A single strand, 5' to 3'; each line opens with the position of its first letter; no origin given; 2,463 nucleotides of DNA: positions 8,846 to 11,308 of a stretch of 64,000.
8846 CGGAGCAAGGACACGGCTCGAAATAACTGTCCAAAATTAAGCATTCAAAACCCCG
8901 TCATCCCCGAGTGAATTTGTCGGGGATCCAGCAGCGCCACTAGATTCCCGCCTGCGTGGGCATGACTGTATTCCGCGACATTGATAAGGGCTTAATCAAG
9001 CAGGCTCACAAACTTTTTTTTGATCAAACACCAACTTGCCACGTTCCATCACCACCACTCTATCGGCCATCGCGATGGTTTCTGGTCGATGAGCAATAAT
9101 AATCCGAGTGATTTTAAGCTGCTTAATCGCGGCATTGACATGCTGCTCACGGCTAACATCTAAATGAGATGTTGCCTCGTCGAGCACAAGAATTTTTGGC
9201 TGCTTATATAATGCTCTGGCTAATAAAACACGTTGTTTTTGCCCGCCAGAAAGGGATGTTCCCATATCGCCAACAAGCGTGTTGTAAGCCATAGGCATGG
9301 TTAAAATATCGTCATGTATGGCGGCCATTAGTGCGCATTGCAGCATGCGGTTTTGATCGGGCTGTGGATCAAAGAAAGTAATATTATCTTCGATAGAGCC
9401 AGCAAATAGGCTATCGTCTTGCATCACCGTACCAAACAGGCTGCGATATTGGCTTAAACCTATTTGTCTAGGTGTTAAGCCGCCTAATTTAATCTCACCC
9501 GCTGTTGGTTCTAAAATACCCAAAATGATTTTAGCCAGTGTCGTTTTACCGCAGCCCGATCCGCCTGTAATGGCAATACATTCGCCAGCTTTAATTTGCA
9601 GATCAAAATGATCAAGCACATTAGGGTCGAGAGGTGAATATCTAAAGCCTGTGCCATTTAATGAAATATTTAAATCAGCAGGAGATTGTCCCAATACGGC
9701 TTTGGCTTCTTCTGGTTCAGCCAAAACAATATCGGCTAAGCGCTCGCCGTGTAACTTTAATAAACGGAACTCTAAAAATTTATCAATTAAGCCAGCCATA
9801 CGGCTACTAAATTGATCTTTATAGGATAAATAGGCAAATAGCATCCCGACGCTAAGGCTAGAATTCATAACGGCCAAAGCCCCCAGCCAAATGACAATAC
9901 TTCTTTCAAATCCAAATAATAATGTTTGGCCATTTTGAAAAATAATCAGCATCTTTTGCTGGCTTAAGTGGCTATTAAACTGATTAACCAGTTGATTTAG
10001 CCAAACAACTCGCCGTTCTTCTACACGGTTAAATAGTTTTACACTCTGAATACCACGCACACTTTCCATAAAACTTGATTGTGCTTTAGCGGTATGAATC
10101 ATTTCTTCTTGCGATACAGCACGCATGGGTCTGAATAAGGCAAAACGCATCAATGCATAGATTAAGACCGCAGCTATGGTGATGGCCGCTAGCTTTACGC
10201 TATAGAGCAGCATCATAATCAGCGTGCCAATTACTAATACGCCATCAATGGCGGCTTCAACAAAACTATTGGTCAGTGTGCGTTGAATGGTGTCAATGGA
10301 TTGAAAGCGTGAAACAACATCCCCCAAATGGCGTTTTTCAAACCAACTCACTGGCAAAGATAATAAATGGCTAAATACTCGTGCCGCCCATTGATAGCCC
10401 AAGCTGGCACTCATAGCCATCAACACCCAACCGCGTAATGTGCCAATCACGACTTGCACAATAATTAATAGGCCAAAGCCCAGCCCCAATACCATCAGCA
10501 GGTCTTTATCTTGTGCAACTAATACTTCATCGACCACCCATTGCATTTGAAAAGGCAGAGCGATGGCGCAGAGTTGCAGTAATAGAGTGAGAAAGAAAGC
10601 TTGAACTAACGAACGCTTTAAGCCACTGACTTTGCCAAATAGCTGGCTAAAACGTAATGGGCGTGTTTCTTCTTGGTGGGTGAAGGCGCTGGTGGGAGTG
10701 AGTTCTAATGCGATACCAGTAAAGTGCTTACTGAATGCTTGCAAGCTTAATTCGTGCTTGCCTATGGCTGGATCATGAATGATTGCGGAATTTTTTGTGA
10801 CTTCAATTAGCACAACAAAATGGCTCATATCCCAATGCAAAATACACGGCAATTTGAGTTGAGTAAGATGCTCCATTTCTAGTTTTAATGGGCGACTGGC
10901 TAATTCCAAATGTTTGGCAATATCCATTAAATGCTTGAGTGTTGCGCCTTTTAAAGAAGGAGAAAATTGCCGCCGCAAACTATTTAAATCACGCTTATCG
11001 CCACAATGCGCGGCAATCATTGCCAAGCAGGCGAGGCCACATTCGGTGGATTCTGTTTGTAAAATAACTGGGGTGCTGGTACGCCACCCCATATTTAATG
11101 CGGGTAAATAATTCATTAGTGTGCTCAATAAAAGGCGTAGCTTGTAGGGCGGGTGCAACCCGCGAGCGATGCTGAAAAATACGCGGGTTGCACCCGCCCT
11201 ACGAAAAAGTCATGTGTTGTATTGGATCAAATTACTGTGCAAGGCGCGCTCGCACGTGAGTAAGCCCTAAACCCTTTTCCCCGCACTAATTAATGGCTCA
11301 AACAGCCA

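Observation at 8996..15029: Apparently complete class II microcin/bacteriocin system in a non-enterobacterial betaproteobacterium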

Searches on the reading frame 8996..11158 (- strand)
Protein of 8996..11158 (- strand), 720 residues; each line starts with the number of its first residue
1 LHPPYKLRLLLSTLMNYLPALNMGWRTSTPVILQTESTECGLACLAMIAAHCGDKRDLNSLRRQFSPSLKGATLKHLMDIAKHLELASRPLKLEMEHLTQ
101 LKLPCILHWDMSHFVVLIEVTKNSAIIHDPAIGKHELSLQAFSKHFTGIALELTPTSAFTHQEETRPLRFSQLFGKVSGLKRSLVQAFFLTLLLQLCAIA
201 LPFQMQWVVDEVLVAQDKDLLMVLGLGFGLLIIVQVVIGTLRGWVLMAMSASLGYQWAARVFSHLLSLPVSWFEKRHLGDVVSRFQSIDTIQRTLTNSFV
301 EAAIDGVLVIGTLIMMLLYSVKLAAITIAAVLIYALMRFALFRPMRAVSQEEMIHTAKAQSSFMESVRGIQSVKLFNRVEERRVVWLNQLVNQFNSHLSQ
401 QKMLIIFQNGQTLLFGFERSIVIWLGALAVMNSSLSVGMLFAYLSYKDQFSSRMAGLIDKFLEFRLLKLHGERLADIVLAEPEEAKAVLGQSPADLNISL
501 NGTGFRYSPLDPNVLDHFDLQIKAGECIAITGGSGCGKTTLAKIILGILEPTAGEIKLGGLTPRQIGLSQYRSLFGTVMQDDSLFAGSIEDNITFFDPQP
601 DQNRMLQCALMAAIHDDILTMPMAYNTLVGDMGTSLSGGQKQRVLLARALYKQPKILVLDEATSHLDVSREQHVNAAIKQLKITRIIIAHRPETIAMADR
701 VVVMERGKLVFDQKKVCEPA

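Call 3: search_protein_families(library=pfam, proteins=[window:8996-11158:-], max_evalue=0.01)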
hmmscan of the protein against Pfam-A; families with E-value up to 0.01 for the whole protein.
window:8996-11158:- (720 aa): 5 families
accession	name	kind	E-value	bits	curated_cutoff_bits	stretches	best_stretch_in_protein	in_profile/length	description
PF00664.28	ABC_membrane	-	5.8e-39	134.9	28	1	187-452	4-272/274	ABC transporter transmembrane region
PF03412.21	Peptidase_C39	-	2.3e-37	128.2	22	1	29-157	2-132/133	Peptidase C39 family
PF00005.33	ABC_tran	-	6.7e-31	108.2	25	1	515-664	1-137/137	ABC transporter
PF02463.25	SMC_N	-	3.8e-07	30.2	40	1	470-704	135-211/220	RecF/RecN/SMC N terminal domain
PF00004.35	AAA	-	0.0058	17.5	21.2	0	530-634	3-38/131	ATPase family associated with various cellular activities (AAA)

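Call 4: search_protein_families(library=ncbifam, proteins=[window:8996-11158:-], max_evalue=0.01)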
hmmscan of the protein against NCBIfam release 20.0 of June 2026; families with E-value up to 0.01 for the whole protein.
window:8996-11158:- (720 aa): 189 families (the best 25 are shown)
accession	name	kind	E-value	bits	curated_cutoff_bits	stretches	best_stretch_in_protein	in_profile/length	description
TIGR03796.1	NHLM_micro_ABC1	equivalog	1.9e-148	495.8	853.3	1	29-710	2-690/710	NHLP family bacteriocin export ABC transporter peptidase/permease/ATPase subunit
TIGR01846.1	type_I_sec_HlyB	subfamily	5.4e-119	398.5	725.55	1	41-710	1-670/694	type I secretion system permease/ATPase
TIGR03797.1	NHLM_micro_ABC2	equivalog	9.2e-107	358.2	709.4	1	72-710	30-663/686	NHLP bacteriocin export ABC transporter permease/ATPase subunit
TIGR01193.1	bacteriocin_ABC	subfamily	1.2e-105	354.5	523.85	1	34-711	1-688/708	peptide cleavage/export ABC transporter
TIGR03375.1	type_I_sec_LssB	subfamily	1.8e-105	353.7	693.1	1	42-715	4-685/696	type I secretion system permease/ATPase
TIGR02204.1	MsbA_rel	hypoth_equivalog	2.7e-82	277.2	780.4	1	182-710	18-553/576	ABC transporter, permease/ATP-binding protein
TIGR02203.1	MsbA_lipidA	equivalog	5.7e-75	252.9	602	1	170-710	2-547/572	lipid A export permease/ATP-binding protein MsbA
NF052233.1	CphA_assoc_ABC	equivalog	2.7e-73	247.6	880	1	179-710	181-721/766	cyanophycin metabolism-associated ABC transporter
NF045998.1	cleave_ABC_plasm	equivalog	8.7e-71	239.1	500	1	34-688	2-655/673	Mbov_0121 family peptidase domain-containing ABC transporter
TIGR00958.1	3a01208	subfamily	2e-70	237.9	874.6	1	159-710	139-692/711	antigen peptide transporter 2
TIGR01842.1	type_I_sec_PrtD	subfamily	5.3e-69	233.2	510.15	1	178-709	2-531/544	type I secretion system permease/ATPase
NF010178.0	PRK13657.1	equivalog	3.1e-63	214.2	733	1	189-710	26-548/588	glucan ABC transporter ATP-binding protein/ permease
NF045513.1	HepA_fam_ABC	equivalog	3.8e-62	210.6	725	1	178-710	50-587/610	heterocyst formation ABC transporter subunit HepA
NF008381.0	PRK11176.1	equivalog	2.9e-60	204.3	867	1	169-710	12-557/582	lipid A ABC transporter ATP-binding protein/permease MsbA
TIGR02857.1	CydD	equivalog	1e-55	189.7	435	2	483-704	308-529/529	thiol reductant ABC exporter subunit CydD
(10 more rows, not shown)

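Call 19: find_related_loci(query=window:8996-11158:-, collection=genome_contigs, flank=6000)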
Query window:8996-11158:- (720 aa) in genome_contigs; peptide patterns used: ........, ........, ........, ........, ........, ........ (x = any residue, [..] = any of these).
150 stretches matched a pattern; 88 encode a relative of the query (tblastn E <= 1e-3); the best 80 are kept; 80 distinct loci.
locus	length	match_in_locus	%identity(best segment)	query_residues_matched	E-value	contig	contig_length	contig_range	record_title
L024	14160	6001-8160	96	1-720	0e+0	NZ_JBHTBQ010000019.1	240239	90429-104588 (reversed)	Iodobacter arcticus strain CCUG 62945 GCM70025286_6, whole genome shotgun sequence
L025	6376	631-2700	54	27-715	0e+0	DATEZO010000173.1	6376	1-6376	MAG TPA_asm: Burkholderiaceae bacterium isolate SMAG_U8476 k141_462476, whole genome shotgun sequence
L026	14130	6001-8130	50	5-710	0e+0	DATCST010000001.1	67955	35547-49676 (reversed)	MAG TPA_asm: Kangiella sp. isolate SMAG_U7312 k141_99120, whole genome shotgun sequence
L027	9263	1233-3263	49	30-706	0e+0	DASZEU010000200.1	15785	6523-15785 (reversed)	MAG TPA_asm: Candidatus Angelobacter sp. isolate SMAG_U6502 k141_2247523, whole genome shotgun sequence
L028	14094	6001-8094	47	16-709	0e+0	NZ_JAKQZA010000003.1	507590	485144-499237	Kordiimonas laminariae strain 5E331 scaffold_3_length=507591, whole genome shotgun sequence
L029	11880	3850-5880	49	30-706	0e+0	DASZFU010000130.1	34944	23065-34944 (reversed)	MAG TPA_asm: Candidatus Angelobacter sp. isolate SMAG_U6530 k141_5140946, whole genome shotgun sequence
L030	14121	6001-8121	50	15-714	0e+0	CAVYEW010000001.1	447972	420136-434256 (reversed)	MAG: uncultured proteobacterium isolate MFD09603.bin.1.401 genome assembly, contig: contig_11371, whole genome shotgun s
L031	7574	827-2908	51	18-708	0e+0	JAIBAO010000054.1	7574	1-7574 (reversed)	MAG: Burkholderiaceae bacterium isolate SSF18 NODE_210283_length_7574_cov_21.116423, whole genome shotgun sequence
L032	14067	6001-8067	48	18-706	0e+0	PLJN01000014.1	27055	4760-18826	MAG: Acidobacteriaceae bacterium isolate palsa_191 73.20110800_P1M.59_contig_9047, whole genome shotgun sequence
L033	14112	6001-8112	48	15-712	0e+0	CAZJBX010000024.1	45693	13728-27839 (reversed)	MAG TPA_asm: uncultured Burkholderiaceae bacterium isolate SRP192927_co2_145 genome assembly, contig: NODE_840_length_45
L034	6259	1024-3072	47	25-707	0e+0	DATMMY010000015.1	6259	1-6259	MAG TPA_asm: Candidatus Solibacter sp. isolate SMAG_U12836 k141_2524593, whole genome shotgun sequence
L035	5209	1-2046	45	30-709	0e+0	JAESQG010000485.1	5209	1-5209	MAG: Pseudomonadales bacterium isolate NORP220 MHASMcontig_419577, whole genome shotgun sequence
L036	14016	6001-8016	49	33-702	0e+0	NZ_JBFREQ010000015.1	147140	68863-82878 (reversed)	Variovorax sp. M-6 SCAFFOLD_14, whole genome shotgun sequence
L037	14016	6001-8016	49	32-702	0e+0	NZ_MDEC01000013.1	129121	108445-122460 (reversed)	Xanthomonas codiaei strain CFBP4690 Xcod-CFBP4690-G1013, whole genome shotgun sequence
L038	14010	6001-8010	48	32-700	0e+0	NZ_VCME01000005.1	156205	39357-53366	Xanthomonas hortorum strain FPH2013-1 Contig_5, whole genome shotgun sequence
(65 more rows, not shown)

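Call 26: search_dna_similar(query=window:8996-11158:-, collection=plasmids, mode=protein, max_rows=25)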
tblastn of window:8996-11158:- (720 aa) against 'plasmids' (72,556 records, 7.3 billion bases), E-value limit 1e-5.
The search stops at 5000 records and this limit was reached: more records match than are counted here, and every count below describes the 5000 best-scoring records only.
In 159 record(s) the limit of 40 matching pieces per record was reached: places in those records are undercounted.
Records with a match: at least 5000; places in all: 28625; records where one place covers at least 80% of the query: 2760.
Best place of each record, by identity: <60% 5000.
By first word of the organism name: Escherichia 1420; Klebsiella 518; Rhizobium 403; Salmonella 237; Bacillus 195; Enterococcus 154; Ralstonia 137; Staphylococcus 132; Phaeobacter 102; Sinorhizobium 98; and 278 more.
By predicted mobility (MOB-suite, as given by PLSDB): non-mobilizable 2260; conjugative 1817; mobilizable 923.
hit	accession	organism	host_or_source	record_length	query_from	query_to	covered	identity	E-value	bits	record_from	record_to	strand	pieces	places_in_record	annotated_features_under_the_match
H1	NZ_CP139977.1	Janthinobacterium lividum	-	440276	25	712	96%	56.9%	0e+0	745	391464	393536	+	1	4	peptidase domain-containing ABC transporter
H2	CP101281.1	Burkholderia sp. FXe9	bacteria,soil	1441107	15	714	97%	54.2%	0e+0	718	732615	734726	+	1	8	peptidase domain-containing ABC transporter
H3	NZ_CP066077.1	Paraburkholderia ginsengisoli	-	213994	4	713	99%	52.7%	0e+0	700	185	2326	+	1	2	peptidase domain-containing ABC transporter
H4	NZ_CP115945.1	Ralstonia syzygii R24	Syzygium aromaticum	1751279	15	712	97%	50.1%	0e+0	684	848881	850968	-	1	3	none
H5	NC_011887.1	Methylobacterium nodulans ORS 2060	-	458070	15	709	97%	50.2%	0e+0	659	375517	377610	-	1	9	peptidase domain-containing ABC transporter | HlyD family efflux transporter periplasmic adaptor subunit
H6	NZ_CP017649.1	Acinetobacter baumannii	Homo sapiens,cell culture,sputum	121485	15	719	98%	49.1%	0e+0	663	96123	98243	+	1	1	peptidase domain-containing ABC transporter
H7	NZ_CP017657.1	Acinetobacter baumannii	Homo sapiens,cell culture,wound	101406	15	719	98%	49.1%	0e+0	663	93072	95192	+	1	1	peptidase domain-containing ABC transporter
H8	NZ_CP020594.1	Acinetobacter baumannii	Homo sapiens,sputum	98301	15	719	98%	49.1%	0e+0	663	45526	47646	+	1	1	peptidase domain-containing ABC transporter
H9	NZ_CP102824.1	Acinetobacter baumannii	Homo sapiens,cell culture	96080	15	719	98%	49.1%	0e+0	663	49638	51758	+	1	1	peptidase domain-containing ABC transporter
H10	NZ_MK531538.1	Acinetobacter baumannii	-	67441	15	719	98%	49.1%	0e+0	663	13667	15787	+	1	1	peptidase domain-containing ABC transporter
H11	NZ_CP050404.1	Acinetobacter baumannii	Homo sapiens,sputum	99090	15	719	98%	49.1%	0e+0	663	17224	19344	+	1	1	peptidase domain-containing ABC transporter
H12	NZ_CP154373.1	Acinetobacter baumannii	Homo sapiens,Carriage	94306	15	719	98%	49.1%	0e+0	663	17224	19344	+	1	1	peptidase domain-containing ABC transporter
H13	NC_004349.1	Shewanella oneidensis MR-1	-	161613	29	710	95%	50.5%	0e+0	667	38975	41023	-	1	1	peptidase domain-containing ABC transporter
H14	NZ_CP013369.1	Burkholderia ubonensis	soil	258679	15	711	97%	49.2%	0e+0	637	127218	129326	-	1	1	peptidase domain-containing ABC transporter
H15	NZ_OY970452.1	Pantoea sp. Nvir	-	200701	18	709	96%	49.0%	0e+0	645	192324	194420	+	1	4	peptidase domain-containing ABC transporter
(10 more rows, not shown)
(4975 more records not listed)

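Call 28: get_annotated_region(hit=H6, flank=5000)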
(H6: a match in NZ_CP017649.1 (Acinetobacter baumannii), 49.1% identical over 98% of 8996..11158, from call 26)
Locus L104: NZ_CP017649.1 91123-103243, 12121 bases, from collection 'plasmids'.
description: Acinetobacter baumannii strain KAB04 plasmid unnamed, complete sequence
organism: Acinetobacter baumannii (NCBI taxid 470)
taxonomy: Bacteria; Pseudomonadota; Gammaproteobacteria; Moraxellales; Moraxellaceae; Acinetobacter; Acinetobacter baumannii
host: -; source: Homo sapiens,cell culture,sputum; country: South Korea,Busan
typing (MOB-suite, as given by PLSDB): conjugative; replicon rep_cluster_734; relaxase MOBF; mating-pair formation MPF_F
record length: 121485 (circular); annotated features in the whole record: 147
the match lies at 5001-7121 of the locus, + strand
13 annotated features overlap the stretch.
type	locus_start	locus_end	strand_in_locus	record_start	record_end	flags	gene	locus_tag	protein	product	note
CDS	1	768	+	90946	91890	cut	-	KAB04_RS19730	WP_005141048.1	Arc family DNA-binding protein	-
CDS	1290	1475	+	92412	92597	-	-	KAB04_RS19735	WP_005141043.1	hypothetical protein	-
CDS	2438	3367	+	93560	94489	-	-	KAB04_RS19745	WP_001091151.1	IS5-like element ISAba10 family transposase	GO:0006313 - DNA transposition [Evidence IEA]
CDS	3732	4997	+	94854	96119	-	-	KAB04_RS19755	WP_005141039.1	HlyD family efflux transporter periplasmic adaptor subunit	-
CDS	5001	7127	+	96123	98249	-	-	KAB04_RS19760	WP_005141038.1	peptidase domain-containing ABC transporter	-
CDS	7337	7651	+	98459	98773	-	-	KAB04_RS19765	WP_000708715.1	hypothetical protein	-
CDS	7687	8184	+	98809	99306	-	-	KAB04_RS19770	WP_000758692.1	J domain-containing protein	-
CDS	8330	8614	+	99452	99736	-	-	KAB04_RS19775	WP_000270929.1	hypothetical protein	-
CDS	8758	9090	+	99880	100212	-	-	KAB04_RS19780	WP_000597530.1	hypothetical protein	-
CDS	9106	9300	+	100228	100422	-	-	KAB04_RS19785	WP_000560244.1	hypothetical protein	-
CDS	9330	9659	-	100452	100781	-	-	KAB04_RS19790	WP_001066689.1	hypothetical protein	-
CDS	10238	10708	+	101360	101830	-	-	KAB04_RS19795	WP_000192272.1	hypothetical protein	-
CDS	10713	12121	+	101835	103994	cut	-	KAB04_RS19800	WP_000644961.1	type IV secretion system DNA-binding domain-containing protein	-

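Call 29: get_annotated_region(hit=H1, flank=6000)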
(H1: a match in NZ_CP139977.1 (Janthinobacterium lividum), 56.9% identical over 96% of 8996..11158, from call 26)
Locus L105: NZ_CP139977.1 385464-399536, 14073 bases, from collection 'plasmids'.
description: Janthinobacterium lividum strain HAMBI_1919 plasmid unnamed, complete sequence
organism: Janthinobacterium lividum (NCBI taxid 29581)
taxonomy: Bacteria; Pseudomonadota; Betaproteobacteria; Burkholderiales; Oxalobacteraceae; Janthinobacterium; Janthinobacterium lividum
host: -; source: -; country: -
typing (MOB-suite, as given by PLSDB): non-mobilizable
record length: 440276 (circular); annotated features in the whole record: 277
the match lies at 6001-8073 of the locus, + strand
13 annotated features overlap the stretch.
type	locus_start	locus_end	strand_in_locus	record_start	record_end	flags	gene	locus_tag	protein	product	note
CDS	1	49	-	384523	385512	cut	-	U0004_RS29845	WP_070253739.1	TauD/TfdA family dioxygenase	-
CDS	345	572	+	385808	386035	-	-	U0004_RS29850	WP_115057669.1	MbtH family protein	-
CDS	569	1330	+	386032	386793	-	-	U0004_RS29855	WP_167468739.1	alpha/beta fold hydrolase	-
CDS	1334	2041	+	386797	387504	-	-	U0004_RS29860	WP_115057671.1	4'-phosphopantetheinyl transferase superfamily protein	-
CDS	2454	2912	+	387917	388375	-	-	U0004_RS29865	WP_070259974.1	hypothetical protein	-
CDS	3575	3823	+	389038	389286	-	-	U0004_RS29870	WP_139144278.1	hypothetical protein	-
CDS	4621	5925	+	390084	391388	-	-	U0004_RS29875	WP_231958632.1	HlyD family efflux transporter periplasmic adaptor subunit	-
CDS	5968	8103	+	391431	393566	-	-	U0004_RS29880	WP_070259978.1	peptidase domain-containing ABC transporter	-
CDS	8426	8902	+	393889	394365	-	-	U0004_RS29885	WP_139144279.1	hypothetical protein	-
CDS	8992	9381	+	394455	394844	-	-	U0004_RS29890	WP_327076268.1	Mov34/MPN/PAD-1 family protein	-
CDS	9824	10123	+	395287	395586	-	-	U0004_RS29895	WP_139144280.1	hypothetical protein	-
CDS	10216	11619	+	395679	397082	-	-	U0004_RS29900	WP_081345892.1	SMI1/KNR4 family protein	-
CDS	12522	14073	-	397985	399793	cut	-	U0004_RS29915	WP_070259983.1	sensor domain-containing phosphodiesterase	-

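Call 47: search_solved_structures(query=window:8996-11158:-, max_evalue=1e-30, show_alignments=1)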
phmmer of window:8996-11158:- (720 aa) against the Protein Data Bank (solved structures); distinct sequences matched with E-value up to 1e-30: 245 (the best 60 are shown).
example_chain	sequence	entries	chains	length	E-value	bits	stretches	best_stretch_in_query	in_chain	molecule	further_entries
4ry2_A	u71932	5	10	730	6.8e-92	312.1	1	32-710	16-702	ABC-type bacteriocin transporter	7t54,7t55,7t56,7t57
8vp3_A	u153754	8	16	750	7.6e-92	312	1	32-710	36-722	ABC-type bacteriocin transporter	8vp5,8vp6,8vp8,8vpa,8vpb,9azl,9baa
4s0f_A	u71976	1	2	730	1.9e-91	310.7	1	32-710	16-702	ABC-type bacteriocin transporter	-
9nfi_A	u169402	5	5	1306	4.7e-91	309.4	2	243-709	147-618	Permeability Glycoprotein (P-gp)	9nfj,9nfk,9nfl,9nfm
6v9z_A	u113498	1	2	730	1.4e-90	307.8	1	32-710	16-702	ABC-type bacteriocin transporter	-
6ujt_A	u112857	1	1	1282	1.6e-90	307.6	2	226-709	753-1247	ATP-dependent translocase ABCB1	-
6ujw_A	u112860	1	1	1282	2.5e-90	307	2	226-709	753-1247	ATP-dependent translocase ABCB1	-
4m2s_A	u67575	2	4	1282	3e-90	306.7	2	226-709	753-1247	Multidrug resistance protein 1A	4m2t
4q9h_A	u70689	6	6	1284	3.1e-90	306.7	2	226-709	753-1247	Multidrug resistance protein 1A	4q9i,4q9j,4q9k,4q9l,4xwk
6ujs_A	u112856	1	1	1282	3.1e-90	306.7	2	226-709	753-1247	ATP-dependent translocase ABCB1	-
6ujr_A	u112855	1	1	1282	3.1e-90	306.7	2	226-709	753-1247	ATP-dependent translocase ABCB1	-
4m1m_A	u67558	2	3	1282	3.1e-90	306.7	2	226-709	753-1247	Multidrug resistance protein 1A | ATP-dependent translocase ABCB1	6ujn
6q81_A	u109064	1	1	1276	3.2e-90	306.6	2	226-709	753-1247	P-glycoprotein (ABCB1)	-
5kpi_A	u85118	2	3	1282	3.3e-90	306.6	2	226-709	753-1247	Multidrug resistance protein 1A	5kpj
4ksb_A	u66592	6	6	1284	3.3e-90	306.6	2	226-709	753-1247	Multidrug resistance protein 1A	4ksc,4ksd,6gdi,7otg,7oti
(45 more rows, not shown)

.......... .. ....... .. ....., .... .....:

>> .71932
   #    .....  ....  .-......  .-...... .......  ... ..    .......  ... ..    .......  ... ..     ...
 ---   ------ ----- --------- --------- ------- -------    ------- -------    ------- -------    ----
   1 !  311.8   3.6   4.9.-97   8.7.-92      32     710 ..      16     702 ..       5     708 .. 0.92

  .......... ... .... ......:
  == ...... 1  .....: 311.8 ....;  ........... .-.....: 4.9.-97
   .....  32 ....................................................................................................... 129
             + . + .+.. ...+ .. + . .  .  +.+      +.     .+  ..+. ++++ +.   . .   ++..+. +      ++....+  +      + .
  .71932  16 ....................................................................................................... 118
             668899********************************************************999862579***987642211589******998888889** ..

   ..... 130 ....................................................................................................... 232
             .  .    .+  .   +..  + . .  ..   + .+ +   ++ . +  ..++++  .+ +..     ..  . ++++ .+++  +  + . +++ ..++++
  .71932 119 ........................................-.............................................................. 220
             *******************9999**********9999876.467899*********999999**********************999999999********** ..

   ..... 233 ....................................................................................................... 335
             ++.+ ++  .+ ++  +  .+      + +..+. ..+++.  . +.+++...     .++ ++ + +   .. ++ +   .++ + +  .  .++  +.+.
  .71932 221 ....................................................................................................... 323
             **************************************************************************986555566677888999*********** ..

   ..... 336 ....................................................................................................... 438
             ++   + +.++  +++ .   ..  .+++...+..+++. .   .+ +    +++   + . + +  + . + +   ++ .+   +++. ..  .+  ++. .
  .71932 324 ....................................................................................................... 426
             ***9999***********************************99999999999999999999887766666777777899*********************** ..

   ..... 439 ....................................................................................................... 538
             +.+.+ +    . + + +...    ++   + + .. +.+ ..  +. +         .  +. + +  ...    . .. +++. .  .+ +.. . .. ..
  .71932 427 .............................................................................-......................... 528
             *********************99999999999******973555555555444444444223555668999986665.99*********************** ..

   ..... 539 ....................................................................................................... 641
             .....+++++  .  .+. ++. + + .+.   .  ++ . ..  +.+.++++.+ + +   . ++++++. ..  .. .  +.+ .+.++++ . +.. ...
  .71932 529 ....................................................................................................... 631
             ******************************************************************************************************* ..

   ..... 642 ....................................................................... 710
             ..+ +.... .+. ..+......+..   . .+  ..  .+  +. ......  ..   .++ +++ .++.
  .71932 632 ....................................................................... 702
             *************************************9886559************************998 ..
